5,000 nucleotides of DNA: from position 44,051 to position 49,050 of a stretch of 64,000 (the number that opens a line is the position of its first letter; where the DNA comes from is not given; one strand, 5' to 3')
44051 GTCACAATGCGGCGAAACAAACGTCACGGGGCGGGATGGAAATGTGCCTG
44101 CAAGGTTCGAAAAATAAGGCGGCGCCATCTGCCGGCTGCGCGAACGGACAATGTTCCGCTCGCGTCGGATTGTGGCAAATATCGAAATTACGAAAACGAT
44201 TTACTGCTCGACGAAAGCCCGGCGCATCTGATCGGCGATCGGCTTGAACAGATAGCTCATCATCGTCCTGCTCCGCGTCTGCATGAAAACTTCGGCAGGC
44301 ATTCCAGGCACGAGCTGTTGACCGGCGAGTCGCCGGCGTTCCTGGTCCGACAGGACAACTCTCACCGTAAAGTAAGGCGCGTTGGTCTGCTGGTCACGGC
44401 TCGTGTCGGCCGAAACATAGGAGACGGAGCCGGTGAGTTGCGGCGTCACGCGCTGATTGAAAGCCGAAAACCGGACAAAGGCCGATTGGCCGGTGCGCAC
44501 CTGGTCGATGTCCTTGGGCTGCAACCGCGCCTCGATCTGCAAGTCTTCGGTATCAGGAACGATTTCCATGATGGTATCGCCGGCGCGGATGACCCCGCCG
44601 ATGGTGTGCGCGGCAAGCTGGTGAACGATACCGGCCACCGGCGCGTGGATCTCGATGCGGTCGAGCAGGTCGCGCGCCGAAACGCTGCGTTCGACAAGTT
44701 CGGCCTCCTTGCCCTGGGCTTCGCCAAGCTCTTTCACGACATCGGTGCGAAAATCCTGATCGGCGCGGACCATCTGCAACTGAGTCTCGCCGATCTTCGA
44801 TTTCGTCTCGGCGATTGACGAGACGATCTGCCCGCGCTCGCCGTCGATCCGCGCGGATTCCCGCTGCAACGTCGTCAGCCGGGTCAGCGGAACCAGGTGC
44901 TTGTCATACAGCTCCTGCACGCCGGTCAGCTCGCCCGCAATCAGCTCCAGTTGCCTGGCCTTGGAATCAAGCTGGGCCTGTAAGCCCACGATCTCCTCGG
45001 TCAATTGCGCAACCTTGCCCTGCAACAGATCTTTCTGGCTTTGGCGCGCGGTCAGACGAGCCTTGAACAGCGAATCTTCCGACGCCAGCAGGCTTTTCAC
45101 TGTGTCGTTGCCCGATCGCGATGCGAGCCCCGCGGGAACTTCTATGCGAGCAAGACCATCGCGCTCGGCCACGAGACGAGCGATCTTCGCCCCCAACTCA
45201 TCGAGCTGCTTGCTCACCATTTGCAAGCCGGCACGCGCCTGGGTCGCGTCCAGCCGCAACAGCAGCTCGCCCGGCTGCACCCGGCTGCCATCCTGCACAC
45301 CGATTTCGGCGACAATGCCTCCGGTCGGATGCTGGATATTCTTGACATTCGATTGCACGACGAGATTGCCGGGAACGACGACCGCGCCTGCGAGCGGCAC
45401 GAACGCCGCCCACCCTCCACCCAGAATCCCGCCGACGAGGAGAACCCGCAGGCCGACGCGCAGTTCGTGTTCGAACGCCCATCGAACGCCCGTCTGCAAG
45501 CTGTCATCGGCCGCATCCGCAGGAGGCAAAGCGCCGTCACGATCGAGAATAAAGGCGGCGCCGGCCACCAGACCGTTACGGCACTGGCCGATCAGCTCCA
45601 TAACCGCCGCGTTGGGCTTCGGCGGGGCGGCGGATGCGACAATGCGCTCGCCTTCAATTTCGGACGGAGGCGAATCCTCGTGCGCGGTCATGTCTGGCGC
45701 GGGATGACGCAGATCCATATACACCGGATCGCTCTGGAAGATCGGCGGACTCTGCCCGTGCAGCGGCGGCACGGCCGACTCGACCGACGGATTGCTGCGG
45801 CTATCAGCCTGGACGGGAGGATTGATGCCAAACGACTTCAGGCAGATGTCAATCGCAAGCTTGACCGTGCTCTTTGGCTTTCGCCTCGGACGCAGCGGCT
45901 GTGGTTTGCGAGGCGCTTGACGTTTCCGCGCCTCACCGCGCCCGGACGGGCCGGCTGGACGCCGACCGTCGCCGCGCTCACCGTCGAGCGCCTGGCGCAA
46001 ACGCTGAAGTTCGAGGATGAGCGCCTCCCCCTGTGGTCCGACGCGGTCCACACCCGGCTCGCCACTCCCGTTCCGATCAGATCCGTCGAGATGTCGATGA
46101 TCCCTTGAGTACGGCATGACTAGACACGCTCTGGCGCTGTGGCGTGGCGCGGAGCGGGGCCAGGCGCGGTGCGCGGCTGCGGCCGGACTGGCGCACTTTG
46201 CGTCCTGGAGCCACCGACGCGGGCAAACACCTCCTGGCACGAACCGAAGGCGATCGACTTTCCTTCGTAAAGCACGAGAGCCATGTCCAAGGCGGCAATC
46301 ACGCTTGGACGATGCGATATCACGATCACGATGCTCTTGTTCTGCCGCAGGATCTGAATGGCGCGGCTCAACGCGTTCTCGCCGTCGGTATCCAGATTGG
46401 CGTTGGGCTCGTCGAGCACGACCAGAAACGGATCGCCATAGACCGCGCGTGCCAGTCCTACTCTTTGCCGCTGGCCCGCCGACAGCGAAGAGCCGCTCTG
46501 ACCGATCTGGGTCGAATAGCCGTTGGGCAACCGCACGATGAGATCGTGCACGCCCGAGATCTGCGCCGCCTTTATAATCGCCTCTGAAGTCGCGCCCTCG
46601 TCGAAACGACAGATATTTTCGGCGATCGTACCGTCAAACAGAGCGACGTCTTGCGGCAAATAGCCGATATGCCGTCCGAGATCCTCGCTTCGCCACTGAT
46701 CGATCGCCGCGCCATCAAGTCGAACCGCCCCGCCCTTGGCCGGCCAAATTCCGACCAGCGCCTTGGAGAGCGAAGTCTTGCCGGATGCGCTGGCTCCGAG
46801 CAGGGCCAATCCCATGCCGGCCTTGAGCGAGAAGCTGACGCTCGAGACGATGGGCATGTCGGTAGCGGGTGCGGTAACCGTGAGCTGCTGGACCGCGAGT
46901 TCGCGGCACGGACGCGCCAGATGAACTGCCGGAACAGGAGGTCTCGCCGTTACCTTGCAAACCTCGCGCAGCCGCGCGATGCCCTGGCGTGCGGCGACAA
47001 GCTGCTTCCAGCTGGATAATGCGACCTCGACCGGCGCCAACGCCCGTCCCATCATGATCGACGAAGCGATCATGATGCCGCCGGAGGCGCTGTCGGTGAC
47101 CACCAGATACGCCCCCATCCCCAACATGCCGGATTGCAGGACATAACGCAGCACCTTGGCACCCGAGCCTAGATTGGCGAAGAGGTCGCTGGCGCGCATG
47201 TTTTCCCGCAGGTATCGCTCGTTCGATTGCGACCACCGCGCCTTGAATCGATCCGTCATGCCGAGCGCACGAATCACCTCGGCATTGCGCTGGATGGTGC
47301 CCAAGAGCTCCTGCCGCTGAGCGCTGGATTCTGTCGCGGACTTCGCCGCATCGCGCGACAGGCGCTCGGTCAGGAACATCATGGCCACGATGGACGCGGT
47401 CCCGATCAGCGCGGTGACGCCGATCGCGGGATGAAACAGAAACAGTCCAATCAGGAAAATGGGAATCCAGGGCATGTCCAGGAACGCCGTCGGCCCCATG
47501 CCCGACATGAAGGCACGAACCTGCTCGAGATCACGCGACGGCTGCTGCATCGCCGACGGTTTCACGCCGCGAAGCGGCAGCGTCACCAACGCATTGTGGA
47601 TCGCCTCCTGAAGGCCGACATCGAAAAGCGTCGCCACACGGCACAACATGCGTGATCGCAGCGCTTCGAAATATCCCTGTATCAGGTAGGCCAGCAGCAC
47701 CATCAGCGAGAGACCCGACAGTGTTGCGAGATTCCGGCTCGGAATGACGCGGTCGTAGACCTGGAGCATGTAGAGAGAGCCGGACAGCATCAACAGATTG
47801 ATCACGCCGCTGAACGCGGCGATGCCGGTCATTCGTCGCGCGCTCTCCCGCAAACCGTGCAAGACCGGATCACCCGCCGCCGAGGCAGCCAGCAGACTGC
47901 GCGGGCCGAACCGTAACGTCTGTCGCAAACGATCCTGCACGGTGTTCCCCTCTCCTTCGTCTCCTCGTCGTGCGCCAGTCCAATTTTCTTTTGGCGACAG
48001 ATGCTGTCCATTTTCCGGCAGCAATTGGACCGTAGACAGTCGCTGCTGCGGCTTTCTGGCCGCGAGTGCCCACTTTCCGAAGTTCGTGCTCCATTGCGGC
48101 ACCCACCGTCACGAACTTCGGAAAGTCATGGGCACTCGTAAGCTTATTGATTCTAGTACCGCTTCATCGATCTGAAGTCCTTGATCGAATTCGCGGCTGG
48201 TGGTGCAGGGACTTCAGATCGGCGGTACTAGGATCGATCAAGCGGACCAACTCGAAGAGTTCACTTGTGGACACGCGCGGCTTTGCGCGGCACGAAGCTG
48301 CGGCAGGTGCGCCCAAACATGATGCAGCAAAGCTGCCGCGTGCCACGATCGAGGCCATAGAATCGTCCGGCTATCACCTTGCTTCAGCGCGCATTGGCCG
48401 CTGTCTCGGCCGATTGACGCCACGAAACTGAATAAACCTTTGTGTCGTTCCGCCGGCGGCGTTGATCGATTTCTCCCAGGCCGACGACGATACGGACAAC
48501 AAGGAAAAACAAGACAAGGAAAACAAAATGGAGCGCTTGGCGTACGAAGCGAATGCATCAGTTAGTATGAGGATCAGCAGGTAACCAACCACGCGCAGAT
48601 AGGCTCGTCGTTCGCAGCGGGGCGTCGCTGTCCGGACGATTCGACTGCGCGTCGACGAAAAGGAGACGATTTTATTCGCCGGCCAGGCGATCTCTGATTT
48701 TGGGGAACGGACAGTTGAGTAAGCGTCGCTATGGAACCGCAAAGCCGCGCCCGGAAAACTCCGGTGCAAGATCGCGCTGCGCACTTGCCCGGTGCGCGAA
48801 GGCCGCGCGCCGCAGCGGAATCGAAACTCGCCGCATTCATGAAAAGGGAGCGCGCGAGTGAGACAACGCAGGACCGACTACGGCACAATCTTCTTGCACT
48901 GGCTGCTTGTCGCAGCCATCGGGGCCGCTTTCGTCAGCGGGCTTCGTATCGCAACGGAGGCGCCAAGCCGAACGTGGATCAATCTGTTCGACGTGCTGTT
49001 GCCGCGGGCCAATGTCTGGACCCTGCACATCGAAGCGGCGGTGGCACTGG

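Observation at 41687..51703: Candidate five-gene module: T1SS plus cargo divergent from a trans-membrane electron conduit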

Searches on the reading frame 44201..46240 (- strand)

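Call 4: search_protein_families(library=pfam, proteins=[window:44201-46240:-], max_evalue=0.01)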
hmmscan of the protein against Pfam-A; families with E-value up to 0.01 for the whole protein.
window:44201-46240:- (679 aa): 4 families
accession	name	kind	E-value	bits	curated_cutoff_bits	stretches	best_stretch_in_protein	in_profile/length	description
PF13437.12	HlyD_3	-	1.8e-19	70.9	22.2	1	531-631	2-96/106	HlyD family secretion protein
PF16576.10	HlyD_D23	-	4.5e-13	49.4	30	1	514-636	94-207/214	Barrel-sandwich domain of CusB or HlyD membrane-fusion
PF13533.13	Biotin_lipoyl_2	-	3.3e-07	30.4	29.8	1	301-331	2-32/32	Biotin-lipoyl like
PF00364.28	Biotin_lipoyl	-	0.00049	20.3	22.1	0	302-330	45-73/73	Biotin-requiring enzyme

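Call 7: search_protein_families(library=ncbifam, proteins=[window:44201-46240:-], max_evalue=0.001)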
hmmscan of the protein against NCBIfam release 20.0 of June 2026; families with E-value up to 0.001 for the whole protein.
window:44201-46240:- (679 aa): 8 families
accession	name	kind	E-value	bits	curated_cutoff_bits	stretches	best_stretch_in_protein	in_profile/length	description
TIGR01843.1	type_I_hlyD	subfamily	5.8e-114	381.3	208.65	1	260-678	4-421/422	HlyD family type I secretion periplasmic adaptor subunit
TIGR00998.1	8a0101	subfamily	3e-17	62.6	390.8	2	393-607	86-279/334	EmrA/EmrK family multidrug efflux transporter periplasmic adaptor subunit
TIGR01730.1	RND_mfp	subfamily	3.4e-12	46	94.9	2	519-641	125-238/322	efflux RND transporter periplasmic adaptor subunit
TIGR01000.1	bacteriocin_acc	subfamily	4.8e-12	45.5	258.85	1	456-627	247-415/457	bacteriocin secretion accessory protein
TIGR00999.1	8a0102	subfamily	9e-10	38.1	319.3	1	490-658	53-206/271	CzcB/NccB family metal efflux transporter periplasmic adaptor subunit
TIGR03794.1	NHLM_micro_HlyD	equivalog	3e-09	36.3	156.2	1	277-611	36-338/421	NHLP bacteriocin system secretion protein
NF011715.0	PRK15136.1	equivalog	3.7e-06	25.8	563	1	525-598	212-283/390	multidrug efflux MFS transporter periplasmic adaptor subunit EmrA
NF007785.0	PRK10476.1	equivalog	4.1e-06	25.8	376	0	477-612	157-287/347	multidrug transporter subunit MdtN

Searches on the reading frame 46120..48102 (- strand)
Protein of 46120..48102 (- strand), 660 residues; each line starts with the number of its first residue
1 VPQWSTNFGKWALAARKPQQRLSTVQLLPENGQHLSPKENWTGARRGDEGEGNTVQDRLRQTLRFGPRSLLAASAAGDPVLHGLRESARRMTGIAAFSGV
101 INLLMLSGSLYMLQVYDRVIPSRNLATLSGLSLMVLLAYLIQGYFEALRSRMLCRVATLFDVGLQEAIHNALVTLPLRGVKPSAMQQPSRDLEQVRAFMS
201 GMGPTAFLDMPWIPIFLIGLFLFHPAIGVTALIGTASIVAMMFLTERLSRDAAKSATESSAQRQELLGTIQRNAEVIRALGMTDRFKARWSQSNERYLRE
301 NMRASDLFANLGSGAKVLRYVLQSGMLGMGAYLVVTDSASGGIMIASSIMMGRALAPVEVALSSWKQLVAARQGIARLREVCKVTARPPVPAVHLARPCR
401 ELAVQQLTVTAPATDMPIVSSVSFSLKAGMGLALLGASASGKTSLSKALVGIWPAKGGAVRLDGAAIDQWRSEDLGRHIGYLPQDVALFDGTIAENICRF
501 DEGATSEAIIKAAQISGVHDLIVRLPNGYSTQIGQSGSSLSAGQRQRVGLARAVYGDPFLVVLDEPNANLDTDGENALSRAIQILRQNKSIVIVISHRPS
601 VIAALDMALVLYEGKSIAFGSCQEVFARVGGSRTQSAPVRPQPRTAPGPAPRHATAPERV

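Call 4: search_protein_families(library=pfam, proteins=[window:46120-48102:-], max_evalue=0.01)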
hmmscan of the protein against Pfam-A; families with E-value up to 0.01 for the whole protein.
window:46120-48102:- (660 aa): 3 families
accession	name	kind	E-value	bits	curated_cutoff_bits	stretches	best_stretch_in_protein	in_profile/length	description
PF00005.33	ABC_tran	-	3.1e-25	89.8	25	1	420-567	2-136/137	ABC transporter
PF00664.28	ABC_membrane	-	1.4e-16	61.4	28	1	100-348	10-264/274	ABC transporter transmembrane region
PF02463.25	SMC_N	-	0.00097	19.1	40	0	555-611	156-211/220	RecF/RecN/SMC N terminal domain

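Call 7: search_protein_families(library=ncbifam, proteins=[window:46120-48102:-], max_evalue=0.001)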
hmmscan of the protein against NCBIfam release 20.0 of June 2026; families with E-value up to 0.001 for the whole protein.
window:46120-48102:- (660 aa): 185 families (the best 25 are shown)
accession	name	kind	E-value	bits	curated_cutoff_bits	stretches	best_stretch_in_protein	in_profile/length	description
TIGR01842.1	type_I_sec_PrtD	subfamily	1.7e-198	660.6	510.15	1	86-628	3-543/544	type I secretion system permease/ATPase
TIGR03375.1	type_I_sec_LssB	subfamily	7.3e-103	345.1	693.1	1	84-628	144-691/696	type I secretion system permease/ATPase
TIGR01846.1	type_I_sec_HlyB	subfamily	4.3e-70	236.8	725.55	1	91-628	141-681/694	type I secretion system permease/ATPase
TIGR03796.1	NHLM_micro_ABC1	equivalog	9.3e-65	219.1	853.3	1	111-630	175-703/710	NHLP family bacteriocin export ABC transporter peptidase/permease/ATPase subunit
TIGR02857.1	CydD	equivalog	2.9e-58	198.1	435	1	370-610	286-528/529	thiol reductant ABC exporter subunit CydD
TIGR01193.1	bacteriocin_ABC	subfamily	3.8e-55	187.7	523.85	1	95-630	162-700/708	peptide cleavage/export ABC transporter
TIGR02868.1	CydC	equivalog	1.3e-54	185.8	329.05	1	220-599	148-530/530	thiol reductant ABC exporter subunit CydC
TIGR02203.1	MsbA_lipidA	equivalog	1.7e-54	185.3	602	1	122-630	48-560/572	lipid A export permease/ATP-binding protein MsbA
TIGR02204.1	MsbA_rel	hypoth_equivalog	2.6e-50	171.7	780.4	1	232-628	165-564/576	ABC transporter, permease/ATP-binding protein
TIGR03797.1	NHLM_micro_ABC2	equivalog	1.5e-49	169.2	709.4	1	81-630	128-676/686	NHLP bacteriocin export ABC transporter permease/ATPase subunit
NF052233.1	CphA_assoc_ABC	equivalog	1.3e-45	156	880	1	213-630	318-734/766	cyanophycin metabolism-associated ABC transporter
NF008364.0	PRK11160.1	equivalog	7.7e-45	153.5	630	1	217-628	152-564/575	heme ABC transporter ATP-binding protein/permease CydC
NF008381.0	PRK11176.1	equivalog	2e-44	151.9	867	1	394-630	334-570/582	lipid A ABC transporter ATP-binding protein/permease MsbA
NF010178.0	PRK13657.1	equivalog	3.2e-43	148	733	1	417-630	349-561/588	glucan ABC transporter ATP-binding protein/ permease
NF008379.0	PRK11174.1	equivalog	1.7e-41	142.6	684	1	400-627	348-572/588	heme ABC transporter permease/ATP-binding protein CydD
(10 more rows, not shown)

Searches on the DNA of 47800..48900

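Call 53: search_rna_families(source=window, start=47800, end=48900, threshold=evalue, max_evalue=1)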
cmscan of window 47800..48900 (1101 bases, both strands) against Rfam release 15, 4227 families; matches with E-value up to 1: 1.
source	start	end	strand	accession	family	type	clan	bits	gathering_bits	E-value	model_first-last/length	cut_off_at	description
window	48429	48514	-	RF04169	mir-2235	Gene; miRNA;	-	18.7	61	0.9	1-87/87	no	mir-2235 microRNA precursor family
